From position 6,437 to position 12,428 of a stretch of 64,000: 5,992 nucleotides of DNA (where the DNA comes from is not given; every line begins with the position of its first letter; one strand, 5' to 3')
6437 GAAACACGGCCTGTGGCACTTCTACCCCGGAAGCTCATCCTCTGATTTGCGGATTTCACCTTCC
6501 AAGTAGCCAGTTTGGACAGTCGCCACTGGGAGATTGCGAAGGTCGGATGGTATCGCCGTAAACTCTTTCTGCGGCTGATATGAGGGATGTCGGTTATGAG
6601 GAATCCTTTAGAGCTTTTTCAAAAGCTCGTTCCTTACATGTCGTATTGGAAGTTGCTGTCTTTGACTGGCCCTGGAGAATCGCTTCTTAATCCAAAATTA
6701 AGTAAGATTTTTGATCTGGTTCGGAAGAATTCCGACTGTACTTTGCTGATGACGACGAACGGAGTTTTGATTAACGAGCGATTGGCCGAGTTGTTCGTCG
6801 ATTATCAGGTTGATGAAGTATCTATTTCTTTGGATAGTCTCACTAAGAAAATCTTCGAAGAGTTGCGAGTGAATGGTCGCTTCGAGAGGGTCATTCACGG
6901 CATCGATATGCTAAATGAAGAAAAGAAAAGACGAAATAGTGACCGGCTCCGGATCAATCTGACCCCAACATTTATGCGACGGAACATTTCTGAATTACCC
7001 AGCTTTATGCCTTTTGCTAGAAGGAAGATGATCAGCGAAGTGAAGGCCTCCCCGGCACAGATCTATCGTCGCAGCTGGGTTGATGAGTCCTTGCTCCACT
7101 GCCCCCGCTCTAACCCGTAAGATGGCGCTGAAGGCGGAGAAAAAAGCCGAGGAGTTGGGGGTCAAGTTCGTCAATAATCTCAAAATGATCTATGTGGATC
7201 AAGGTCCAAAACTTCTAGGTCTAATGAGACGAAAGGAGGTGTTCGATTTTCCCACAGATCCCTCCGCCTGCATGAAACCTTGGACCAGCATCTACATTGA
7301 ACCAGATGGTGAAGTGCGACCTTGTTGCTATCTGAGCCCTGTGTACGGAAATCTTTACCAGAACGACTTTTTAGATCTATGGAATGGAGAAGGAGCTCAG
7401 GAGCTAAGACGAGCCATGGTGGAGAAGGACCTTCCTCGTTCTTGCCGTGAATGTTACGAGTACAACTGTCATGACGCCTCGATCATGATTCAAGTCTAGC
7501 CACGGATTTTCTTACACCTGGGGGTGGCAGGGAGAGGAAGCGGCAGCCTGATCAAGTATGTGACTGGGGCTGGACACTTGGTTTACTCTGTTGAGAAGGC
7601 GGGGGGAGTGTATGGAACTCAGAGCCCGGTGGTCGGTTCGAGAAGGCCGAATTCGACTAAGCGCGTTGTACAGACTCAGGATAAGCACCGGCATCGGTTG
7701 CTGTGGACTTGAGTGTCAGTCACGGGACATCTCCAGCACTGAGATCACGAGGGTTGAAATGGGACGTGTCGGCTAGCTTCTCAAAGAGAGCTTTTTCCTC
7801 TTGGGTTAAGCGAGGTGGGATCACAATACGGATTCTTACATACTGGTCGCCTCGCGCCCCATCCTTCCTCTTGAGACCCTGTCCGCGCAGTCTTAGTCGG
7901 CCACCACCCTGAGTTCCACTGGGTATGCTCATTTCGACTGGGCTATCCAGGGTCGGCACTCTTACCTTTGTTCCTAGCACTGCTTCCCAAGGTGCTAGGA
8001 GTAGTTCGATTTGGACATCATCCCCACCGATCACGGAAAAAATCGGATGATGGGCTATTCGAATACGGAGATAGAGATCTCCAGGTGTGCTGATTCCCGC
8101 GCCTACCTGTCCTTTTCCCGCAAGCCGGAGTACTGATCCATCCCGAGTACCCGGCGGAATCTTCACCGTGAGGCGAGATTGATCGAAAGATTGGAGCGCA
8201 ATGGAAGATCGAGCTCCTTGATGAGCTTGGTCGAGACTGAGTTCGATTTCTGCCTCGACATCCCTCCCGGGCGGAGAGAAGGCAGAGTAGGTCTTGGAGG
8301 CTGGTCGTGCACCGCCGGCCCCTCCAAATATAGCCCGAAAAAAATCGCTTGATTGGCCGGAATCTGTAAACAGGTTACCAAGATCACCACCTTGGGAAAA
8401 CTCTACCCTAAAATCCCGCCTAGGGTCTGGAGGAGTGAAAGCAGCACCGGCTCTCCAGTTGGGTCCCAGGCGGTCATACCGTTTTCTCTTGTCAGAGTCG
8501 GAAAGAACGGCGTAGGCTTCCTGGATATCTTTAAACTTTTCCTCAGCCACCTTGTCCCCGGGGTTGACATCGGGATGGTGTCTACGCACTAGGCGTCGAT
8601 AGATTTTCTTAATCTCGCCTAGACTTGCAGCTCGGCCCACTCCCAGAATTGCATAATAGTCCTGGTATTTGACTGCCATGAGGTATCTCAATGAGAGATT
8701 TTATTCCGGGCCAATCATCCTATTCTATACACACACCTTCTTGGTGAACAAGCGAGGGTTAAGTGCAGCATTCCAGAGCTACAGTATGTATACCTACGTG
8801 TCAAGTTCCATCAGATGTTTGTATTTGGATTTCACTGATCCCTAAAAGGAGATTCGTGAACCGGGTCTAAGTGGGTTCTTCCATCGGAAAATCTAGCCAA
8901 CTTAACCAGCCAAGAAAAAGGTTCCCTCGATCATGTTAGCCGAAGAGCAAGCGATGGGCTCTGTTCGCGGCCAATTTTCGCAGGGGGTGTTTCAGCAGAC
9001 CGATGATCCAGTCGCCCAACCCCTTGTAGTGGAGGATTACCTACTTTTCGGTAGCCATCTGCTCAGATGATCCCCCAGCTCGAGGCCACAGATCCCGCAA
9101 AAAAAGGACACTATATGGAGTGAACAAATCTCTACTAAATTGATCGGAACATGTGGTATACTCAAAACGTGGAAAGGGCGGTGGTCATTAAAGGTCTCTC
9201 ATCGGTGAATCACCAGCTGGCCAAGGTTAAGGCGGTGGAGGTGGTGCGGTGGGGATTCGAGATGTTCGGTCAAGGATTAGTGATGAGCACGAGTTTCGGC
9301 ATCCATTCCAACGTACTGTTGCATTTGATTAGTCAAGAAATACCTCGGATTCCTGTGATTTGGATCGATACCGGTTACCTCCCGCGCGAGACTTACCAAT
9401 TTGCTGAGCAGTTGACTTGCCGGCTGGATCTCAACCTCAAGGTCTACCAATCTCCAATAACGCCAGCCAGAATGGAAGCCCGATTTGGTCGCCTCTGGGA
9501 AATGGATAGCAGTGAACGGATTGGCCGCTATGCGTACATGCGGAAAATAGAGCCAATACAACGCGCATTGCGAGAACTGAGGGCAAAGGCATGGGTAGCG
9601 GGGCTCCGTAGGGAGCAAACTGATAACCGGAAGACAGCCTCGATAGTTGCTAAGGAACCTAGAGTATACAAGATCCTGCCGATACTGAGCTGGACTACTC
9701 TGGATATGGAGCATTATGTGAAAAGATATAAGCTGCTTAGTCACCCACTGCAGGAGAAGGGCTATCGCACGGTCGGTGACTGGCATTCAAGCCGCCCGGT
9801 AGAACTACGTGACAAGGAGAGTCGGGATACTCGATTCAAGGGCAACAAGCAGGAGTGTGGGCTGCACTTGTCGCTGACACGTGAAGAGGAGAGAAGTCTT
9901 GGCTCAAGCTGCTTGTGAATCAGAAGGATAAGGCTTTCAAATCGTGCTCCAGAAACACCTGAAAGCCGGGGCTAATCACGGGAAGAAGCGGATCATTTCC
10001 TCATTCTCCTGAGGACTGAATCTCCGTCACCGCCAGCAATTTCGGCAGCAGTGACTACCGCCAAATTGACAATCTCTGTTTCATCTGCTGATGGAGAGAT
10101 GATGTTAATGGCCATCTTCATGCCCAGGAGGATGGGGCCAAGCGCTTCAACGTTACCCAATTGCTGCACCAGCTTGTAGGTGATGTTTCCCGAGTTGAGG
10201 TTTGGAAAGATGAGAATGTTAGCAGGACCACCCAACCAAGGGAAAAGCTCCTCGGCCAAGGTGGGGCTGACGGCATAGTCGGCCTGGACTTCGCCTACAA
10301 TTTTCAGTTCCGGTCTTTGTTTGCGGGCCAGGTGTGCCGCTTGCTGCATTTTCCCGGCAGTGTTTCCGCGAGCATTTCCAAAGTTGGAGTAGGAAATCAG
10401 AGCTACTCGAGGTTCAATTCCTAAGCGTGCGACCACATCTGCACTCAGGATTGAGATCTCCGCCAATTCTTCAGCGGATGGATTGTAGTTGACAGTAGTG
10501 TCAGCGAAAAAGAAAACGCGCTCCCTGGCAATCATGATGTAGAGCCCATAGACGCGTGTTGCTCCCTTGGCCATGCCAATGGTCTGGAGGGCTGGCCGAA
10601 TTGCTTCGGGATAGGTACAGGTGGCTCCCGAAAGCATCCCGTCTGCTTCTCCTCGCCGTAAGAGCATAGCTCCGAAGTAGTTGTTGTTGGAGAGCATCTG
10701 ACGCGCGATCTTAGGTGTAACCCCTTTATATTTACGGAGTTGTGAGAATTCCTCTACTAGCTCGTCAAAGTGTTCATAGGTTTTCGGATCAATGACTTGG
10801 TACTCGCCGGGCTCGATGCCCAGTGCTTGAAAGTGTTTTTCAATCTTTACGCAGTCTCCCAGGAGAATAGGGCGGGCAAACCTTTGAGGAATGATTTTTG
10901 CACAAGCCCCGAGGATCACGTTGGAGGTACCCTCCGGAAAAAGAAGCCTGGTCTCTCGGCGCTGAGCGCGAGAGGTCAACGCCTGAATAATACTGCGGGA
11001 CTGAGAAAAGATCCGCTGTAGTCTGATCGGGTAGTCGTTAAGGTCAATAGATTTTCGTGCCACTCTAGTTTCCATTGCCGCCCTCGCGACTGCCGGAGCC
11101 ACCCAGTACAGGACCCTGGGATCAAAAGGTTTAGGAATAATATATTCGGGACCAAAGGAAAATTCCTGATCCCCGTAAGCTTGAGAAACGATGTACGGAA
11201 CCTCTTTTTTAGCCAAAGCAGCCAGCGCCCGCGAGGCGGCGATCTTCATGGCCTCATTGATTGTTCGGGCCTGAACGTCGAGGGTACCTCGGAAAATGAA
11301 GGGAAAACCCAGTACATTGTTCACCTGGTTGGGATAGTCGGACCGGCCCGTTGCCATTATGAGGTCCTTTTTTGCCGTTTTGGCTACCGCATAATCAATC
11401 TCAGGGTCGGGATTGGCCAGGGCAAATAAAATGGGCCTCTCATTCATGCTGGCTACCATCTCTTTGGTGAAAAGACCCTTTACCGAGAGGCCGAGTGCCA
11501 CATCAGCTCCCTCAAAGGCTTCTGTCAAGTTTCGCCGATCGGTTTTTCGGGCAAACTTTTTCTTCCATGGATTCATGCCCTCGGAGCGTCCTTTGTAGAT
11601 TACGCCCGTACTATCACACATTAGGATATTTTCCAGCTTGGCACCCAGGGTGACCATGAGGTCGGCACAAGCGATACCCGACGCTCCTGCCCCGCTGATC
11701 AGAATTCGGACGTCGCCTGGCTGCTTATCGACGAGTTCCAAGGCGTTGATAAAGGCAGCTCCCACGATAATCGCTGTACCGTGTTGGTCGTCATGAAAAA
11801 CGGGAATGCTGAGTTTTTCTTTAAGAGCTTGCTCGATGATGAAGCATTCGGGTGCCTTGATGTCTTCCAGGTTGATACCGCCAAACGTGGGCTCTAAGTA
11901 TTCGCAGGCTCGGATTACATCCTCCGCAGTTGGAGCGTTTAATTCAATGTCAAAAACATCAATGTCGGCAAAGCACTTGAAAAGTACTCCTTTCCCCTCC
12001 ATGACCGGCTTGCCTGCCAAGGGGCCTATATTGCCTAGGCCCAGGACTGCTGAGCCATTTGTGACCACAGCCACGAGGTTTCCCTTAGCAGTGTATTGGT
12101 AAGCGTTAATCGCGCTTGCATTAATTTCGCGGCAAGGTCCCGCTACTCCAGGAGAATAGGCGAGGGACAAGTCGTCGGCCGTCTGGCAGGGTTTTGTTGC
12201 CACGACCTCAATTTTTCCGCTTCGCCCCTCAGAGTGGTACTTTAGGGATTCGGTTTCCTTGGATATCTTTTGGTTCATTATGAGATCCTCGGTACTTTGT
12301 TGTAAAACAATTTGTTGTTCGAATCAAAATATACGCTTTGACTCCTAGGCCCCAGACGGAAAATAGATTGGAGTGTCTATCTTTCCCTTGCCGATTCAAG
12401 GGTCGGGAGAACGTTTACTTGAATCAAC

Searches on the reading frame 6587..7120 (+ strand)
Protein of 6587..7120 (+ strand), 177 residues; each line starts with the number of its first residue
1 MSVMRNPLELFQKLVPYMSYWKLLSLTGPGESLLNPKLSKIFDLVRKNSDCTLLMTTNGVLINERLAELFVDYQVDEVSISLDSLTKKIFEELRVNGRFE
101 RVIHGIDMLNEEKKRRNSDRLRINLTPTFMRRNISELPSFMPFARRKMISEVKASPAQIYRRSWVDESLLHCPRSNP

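Call 9: search_protein_families(library=pfam, proteins=[window:6587-7120:+], max_evalue=0.001)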
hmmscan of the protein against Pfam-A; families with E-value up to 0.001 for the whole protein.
window:6587-7120:+ (177 aa): 1 family
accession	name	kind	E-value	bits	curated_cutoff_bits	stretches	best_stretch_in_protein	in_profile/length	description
PF04055.27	Radical_SAM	-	2.3e-11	44.6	29.5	1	28-115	52-142/166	Radical SAM superfamily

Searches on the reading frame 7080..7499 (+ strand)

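Call 9: search_protein_families(library=pfam, proteins=[window:7080-7499:+], max_evalue=0.001)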
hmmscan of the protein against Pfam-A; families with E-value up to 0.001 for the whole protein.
window:7080-7499:+ (139 aa): 1 family
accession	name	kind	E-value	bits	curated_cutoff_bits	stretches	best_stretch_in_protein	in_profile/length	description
PF13186.11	SPASM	-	1.7e-15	57.4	21.5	1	64-126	1-67/67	Iron-sulfur cluster-binding domain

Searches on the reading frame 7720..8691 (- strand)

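Call 9: search_protein_families(library=pfam, proteins=[window:7720-8691:-], max_evalue=0.001)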
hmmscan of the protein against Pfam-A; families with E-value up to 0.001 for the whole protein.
window:7720-8691:- (323 aa): 2 families
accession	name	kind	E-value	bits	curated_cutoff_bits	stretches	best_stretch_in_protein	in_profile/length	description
PF01556.23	DnaJ_C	-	4.6e-38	131.1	26.6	1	145-292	1-152/152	DnaJ C terminal domain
PF00226.36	DnaJ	-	1.4e-25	89.6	27.8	1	11-73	1-63/63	DnaJ domain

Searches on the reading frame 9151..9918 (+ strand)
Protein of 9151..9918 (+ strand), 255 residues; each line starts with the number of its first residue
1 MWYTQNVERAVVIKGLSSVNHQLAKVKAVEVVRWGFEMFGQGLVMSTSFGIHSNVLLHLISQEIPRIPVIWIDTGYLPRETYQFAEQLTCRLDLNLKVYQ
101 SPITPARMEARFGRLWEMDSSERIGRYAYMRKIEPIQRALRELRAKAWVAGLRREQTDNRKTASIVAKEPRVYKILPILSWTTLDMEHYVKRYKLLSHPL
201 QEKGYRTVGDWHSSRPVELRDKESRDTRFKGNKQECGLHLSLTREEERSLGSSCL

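Call 9: search_protein_families(library=pfam, proteins=[window:9151-9918:+], max_evalue=0.001)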
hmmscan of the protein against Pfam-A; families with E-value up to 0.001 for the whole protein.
window:9151-9918:+ (255 aa): 1 family
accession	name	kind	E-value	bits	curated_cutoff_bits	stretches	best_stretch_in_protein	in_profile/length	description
PF01507.26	PAPS_reduct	-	3.8e-48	164.2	22.5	1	43-216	2-175/175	Phosphoadenosine phosphosulfate reductase domain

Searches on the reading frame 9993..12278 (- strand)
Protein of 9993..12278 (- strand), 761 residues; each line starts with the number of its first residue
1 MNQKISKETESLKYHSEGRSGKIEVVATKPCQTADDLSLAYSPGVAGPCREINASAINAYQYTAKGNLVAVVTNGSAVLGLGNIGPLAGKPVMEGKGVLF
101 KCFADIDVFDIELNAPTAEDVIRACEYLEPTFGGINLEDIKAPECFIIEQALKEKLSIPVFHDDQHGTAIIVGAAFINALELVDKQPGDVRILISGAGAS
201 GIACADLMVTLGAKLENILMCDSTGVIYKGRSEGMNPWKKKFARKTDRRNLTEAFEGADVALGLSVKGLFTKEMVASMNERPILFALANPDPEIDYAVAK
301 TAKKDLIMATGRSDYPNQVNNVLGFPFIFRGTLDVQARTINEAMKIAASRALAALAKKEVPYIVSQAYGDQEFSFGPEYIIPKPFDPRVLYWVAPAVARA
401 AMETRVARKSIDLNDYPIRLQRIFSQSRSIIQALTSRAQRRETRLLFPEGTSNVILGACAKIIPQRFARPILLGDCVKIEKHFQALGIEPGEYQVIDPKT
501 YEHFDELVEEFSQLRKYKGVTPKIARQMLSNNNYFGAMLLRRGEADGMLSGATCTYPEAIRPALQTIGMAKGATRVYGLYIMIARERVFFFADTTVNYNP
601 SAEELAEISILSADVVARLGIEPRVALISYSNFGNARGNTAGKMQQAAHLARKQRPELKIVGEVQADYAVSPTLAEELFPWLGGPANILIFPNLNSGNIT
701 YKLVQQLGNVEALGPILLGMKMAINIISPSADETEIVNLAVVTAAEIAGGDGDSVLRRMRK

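Call 9: search_protein_families(library=pfam, proteins=[window:9993-12278:-], max_evalue=0.001)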
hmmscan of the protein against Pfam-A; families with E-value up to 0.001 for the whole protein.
window:9993-12278:- (761 aa): 3 families
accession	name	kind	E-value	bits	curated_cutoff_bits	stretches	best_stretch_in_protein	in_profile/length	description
PF01515.24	PTA_PTB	-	4.8e-98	328.9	24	1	430-744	2-319/319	Phosphate acetyl/butaryl transferase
PF00390.24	malic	-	4.7e-28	98.7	23.1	1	21-120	2-122/182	Malic enzyme, N-terminal domain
PF03949.21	Malic_M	-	9.3e-20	71.4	23.5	1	167-359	3-228/258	Malic enzyme, NAD binding domain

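Call 63: list_cluster_members(proteins=[P0001, P0121, window:9993-12278:-])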
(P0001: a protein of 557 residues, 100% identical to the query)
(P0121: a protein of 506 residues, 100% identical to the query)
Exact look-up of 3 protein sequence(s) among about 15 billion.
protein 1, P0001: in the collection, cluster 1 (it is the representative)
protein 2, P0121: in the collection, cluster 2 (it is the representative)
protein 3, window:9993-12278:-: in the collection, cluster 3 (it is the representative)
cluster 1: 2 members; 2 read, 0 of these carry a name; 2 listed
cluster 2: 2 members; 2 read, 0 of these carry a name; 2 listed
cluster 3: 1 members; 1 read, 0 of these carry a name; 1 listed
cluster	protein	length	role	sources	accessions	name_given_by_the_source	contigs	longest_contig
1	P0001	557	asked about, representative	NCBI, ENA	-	-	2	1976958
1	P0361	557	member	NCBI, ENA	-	-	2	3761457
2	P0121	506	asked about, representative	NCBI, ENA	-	-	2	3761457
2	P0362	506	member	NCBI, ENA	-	-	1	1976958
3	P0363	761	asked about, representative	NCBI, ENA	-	-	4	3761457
